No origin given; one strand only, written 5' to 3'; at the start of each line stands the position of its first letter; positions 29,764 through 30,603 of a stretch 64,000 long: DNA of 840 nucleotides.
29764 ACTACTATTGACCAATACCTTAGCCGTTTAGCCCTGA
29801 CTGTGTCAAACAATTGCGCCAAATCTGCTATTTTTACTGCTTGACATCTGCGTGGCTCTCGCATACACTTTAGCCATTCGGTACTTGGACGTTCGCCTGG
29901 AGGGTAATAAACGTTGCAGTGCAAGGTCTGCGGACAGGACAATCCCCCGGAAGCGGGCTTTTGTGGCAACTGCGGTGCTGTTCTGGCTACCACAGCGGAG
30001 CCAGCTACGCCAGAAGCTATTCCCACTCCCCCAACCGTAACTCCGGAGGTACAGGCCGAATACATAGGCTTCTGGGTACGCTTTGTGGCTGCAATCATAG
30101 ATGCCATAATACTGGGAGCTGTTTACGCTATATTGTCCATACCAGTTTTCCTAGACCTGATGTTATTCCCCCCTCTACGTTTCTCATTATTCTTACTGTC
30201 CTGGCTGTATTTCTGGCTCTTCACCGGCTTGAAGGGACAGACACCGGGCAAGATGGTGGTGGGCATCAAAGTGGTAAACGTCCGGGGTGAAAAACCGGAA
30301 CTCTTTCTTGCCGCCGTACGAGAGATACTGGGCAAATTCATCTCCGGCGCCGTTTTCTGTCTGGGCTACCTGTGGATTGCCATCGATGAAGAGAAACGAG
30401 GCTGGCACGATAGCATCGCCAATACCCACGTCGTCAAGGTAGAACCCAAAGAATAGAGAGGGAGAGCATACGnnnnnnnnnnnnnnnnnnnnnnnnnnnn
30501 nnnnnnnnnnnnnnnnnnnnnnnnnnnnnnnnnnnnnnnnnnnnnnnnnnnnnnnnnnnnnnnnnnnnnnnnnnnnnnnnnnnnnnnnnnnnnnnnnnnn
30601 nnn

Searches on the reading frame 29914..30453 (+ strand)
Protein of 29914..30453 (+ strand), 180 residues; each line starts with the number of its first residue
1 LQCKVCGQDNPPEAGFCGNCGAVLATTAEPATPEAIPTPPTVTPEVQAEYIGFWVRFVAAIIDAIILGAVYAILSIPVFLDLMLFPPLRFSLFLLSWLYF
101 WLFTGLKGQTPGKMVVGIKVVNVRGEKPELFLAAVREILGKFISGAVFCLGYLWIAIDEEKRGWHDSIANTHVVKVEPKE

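Call 39: search_protein_families(library=pfam, proteins=[window:29914-30453:+])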
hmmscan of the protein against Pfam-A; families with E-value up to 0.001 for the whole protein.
window:29914-30453:+ (180 aa): 3 families
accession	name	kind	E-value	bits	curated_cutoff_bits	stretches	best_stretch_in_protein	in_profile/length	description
PF06271.18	RDD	-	2.6e-28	99.5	24.1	1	52-170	3-137/137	RDD family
PF13240.11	Zn_Ribbon_1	-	2.6e-05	24.3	25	1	3-24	2-23/23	zinc-ribbon domain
PF12773.13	DZR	-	0.00038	21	27.3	1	3-24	1-22/45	Double zinc ribbon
